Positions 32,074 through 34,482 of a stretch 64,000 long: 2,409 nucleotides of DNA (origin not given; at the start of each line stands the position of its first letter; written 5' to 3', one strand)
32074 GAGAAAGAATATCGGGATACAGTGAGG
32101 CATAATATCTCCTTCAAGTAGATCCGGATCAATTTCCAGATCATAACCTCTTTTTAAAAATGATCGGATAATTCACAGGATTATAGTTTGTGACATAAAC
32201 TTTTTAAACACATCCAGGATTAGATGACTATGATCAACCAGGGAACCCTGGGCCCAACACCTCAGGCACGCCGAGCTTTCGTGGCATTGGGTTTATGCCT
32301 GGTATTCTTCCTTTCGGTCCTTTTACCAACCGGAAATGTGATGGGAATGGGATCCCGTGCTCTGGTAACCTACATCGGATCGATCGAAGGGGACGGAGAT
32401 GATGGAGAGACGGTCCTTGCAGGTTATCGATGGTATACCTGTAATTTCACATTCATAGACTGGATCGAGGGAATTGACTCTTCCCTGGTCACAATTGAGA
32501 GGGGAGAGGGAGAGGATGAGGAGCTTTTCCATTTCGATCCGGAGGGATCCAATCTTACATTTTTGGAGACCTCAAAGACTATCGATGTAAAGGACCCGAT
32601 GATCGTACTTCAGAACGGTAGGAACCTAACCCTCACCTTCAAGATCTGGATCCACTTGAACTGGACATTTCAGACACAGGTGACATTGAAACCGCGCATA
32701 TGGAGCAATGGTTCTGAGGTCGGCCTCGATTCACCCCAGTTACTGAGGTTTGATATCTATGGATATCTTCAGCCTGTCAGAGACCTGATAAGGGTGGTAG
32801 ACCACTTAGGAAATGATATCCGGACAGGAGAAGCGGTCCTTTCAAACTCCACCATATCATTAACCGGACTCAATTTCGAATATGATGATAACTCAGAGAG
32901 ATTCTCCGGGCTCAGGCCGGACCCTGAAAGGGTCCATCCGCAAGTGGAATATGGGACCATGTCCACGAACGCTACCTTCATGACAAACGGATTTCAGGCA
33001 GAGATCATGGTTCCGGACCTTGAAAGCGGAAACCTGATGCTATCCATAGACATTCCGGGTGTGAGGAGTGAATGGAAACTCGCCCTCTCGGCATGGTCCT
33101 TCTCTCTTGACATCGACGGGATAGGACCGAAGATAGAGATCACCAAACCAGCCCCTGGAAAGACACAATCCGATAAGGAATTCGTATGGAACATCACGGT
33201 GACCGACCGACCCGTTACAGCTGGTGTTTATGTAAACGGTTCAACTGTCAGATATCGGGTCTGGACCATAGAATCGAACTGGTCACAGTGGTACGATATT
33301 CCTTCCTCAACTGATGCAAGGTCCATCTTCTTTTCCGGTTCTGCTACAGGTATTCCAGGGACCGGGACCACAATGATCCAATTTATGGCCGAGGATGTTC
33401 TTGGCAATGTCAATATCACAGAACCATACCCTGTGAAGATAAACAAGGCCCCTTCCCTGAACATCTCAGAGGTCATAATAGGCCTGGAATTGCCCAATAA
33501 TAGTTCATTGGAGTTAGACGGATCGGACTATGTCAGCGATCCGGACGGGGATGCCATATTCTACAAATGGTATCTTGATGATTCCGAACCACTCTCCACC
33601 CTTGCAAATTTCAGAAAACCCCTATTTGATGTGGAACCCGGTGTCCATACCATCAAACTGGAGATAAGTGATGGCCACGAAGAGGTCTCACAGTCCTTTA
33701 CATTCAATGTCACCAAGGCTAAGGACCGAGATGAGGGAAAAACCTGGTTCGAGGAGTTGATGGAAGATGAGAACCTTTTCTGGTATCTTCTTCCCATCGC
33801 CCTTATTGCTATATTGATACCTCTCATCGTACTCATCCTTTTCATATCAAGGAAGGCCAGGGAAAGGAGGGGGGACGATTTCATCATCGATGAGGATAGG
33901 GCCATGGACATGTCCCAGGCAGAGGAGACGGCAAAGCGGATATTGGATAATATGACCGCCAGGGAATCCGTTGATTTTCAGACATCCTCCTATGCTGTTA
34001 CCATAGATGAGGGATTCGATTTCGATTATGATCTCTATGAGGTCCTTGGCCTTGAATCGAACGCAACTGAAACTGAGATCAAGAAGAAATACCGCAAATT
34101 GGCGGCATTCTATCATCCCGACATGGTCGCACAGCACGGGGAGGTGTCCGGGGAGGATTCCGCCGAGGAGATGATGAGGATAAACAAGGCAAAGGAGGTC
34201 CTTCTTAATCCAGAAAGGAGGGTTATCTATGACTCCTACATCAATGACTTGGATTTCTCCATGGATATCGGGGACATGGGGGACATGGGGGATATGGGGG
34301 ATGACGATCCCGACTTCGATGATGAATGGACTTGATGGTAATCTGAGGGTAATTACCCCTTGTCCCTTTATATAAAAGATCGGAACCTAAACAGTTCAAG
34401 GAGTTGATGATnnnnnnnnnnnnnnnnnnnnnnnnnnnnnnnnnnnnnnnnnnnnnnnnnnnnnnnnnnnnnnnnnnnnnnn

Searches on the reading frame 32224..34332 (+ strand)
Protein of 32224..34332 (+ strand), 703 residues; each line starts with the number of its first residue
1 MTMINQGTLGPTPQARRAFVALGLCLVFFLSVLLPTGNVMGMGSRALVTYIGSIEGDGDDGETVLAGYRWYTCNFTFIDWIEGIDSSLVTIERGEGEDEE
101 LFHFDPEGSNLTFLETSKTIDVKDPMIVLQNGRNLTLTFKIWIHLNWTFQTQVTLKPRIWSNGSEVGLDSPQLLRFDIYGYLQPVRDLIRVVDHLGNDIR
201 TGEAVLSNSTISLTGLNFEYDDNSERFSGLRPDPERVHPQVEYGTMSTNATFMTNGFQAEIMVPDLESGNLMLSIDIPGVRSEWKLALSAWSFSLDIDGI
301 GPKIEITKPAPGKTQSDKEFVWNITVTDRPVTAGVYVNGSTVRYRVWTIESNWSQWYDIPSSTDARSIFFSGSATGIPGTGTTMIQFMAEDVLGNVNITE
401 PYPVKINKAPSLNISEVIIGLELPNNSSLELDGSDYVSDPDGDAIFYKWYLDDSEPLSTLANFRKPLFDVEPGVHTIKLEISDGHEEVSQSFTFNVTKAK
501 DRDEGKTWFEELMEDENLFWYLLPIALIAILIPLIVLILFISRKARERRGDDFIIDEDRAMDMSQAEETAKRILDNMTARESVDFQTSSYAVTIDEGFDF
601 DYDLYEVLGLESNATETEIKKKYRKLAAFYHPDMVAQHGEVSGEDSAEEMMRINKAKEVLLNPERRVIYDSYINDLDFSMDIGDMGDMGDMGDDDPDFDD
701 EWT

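Call 12: search_protein_families(library=pfam, proteins=[window:32224-34332:+], max_evalue=0.01)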
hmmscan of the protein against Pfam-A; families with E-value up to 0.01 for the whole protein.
window:32224-34332:+ (703 aa): 1 family
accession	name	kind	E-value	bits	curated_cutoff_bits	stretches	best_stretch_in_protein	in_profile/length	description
PF00226.36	DnaJ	-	1.2e-17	64.2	27.8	1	603-670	1-63/63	DnaJ domain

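Call 90: search_protein_families(library=ncbifam, proteins=[window:32224-34332:+], max_evalue=10)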
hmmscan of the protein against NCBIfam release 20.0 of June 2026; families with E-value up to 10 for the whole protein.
window:32224-34332:+ (703 aa): 21 families
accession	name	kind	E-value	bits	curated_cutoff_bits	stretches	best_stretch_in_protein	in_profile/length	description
TIGR02349.1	DnaJ_bact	equivalog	8.6e-17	61.5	377.2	1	603-679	1-72/354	molecular chaperone DnaJ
NF037946.1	terminal_TopJ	equivalog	3.4e-15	55.6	300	1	603-672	6-69/810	terminal organelle assembly protein TopJ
TIGR03835.1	termin_org_DnaJ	equivalog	2.5e-14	52.6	512.25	1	603-675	3-69/871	terminal organelle assembly protein TopJ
NF008035.0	PRK10767.1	subfamily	3.4e-13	49.4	338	1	603-675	5-72/374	molecular chaperone DnaJ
NF010892.0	PRK14299.1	equivalog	1.7e-12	47.2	392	1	603-673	5-69/291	chaperone protein DnaJ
NF010871.0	PRK14278.1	equivalog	4.6e-12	45.5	502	1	603-672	4-67/378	molecular chaperone DnaJ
NF050028.1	CldAdptActJ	equivalog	7.6e-12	45.6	150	1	605-676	5-73/93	cold adaptation protein ActJcold adaptation protein ActJ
NF010874.0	PRK14281.1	equivalog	4e-11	42.7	619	1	603-673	4-69/397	chaperone protein DnaJ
NF010885.0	PRK14292.1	equivalog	5.4e-11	42.1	585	1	603-695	3-87/371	chaperone protein DnaJ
NF010894.0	PRK14301.1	equivalog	2.2e-09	36.8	548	1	603-673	5-70/373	chaperone protein DnaJ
NF010872.0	PRK14279.1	equivalog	6.6e-09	35.3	556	1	601-672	8-74/394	molecular chaperone DnaJ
NF006948.0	PRK09430.1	equivalog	1.4e-06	28.1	162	1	602-657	200-249/267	co-chaperone DjlA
NF007618.0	PRK10266.1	equivalog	4.4e-06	26.4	403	1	603-680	5-79/306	curved DNA-binding protein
NF001420.0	PRK00294.1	equivalog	0.0036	17.4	169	1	618-680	22-84/173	co-chaperone HscB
NF003449.0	PRK05014.1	equivalog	0.027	14.6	189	1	616-670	17-71/172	co-chaperone HscB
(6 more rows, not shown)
